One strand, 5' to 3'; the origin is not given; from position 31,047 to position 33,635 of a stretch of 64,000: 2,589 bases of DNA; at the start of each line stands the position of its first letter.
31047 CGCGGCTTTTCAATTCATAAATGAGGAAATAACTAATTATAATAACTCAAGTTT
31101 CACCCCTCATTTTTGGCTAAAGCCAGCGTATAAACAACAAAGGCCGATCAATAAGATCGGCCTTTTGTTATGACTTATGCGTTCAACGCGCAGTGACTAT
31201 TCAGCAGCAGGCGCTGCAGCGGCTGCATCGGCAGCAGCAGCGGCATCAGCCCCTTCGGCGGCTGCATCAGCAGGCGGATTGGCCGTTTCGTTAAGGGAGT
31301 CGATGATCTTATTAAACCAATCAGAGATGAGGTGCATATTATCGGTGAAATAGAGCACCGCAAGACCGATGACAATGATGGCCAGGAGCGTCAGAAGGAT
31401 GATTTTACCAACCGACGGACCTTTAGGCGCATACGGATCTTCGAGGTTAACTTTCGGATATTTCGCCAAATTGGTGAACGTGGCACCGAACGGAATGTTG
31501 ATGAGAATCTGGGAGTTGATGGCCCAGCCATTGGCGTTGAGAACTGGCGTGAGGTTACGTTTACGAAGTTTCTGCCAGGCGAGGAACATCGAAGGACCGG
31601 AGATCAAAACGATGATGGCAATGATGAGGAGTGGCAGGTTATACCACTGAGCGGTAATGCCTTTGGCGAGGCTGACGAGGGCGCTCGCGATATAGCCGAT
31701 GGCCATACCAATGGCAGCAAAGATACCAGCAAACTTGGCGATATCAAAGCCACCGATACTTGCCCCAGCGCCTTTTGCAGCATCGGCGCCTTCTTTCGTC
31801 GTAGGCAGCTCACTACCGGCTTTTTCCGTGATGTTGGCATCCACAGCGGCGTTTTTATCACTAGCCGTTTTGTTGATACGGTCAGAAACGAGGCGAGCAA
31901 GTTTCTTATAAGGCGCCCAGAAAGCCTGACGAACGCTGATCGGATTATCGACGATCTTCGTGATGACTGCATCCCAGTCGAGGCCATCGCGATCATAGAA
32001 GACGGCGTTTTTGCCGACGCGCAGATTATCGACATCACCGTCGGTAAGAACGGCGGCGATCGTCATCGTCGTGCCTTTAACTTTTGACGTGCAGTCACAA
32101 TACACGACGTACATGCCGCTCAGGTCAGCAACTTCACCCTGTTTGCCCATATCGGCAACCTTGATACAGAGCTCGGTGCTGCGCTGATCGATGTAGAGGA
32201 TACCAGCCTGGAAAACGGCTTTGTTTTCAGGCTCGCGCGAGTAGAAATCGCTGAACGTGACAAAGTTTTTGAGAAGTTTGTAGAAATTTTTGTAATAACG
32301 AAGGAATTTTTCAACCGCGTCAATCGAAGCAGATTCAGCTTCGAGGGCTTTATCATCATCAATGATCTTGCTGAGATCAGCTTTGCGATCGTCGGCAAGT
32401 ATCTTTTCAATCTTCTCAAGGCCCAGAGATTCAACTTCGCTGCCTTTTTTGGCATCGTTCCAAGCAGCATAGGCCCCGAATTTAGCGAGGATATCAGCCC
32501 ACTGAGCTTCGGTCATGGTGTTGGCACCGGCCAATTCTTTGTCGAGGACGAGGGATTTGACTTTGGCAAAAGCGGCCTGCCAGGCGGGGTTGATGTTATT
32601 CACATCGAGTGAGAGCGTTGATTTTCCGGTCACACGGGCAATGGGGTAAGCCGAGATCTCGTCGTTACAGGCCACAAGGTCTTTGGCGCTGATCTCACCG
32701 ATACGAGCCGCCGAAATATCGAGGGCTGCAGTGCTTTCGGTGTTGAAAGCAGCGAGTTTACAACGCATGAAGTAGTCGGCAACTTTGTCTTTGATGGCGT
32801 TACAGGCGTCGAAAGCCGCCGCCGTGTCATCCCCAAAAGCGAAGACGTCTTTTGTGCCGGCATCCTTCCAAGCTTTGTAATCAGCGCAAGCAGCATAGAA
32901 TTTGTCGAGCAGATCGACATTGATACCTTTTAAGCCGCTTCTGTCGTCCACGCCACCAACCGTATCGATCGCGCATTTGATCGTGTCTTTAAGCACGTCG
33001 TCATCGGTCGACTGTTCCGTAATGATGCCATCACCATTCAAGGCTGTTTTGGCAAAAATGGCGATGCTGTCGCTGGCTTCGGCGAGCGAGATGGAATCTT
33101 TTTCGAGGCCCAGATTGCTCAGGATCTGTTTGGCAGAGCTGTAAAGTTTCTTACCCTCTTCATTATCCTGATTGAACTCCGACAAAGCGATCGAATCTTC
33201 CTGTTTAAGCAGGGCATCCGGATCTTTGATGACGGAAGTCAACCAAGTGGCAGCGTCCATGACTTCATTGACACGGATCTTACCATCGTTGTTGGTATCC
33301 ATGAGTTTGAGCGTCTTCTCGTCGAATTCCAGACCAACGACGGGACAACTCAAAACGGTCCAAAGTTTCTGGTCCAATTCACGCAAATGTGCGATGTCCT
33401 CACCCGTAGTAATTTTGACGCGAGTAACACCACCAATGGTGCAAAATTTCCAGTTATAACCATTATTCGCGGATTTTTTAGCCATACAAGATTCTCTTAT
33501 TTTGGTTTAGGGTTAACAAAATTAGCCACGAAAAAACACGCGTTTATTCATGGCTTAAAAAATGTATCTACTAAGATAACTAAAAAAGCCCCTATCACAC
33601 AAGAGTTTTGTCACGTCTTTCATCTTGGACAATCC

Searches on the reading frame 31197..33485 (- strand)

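Call 20: search_protein_families(library=pfam, proteins=[window:31197-33485:-], max_evalue=0.001)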
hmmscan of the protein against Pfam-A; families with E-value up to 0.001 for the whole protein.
window:31197-33485:- (762 aa): 1 family
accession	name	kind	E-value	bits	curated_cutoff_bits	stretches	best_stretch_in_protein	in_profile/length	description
PF13499.12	EF-hand_7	-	0.0009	20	30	0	59-88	8-32/67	EF-hand domain pair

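Call 89: search_protein_families(library=padloc, proteins=[window:31197-33485:-], max_evalue=0.001)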
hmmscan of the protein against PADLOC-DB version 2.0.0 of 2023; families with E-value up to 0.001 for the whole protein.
window:31197-33485:- (762 aa): 0 families
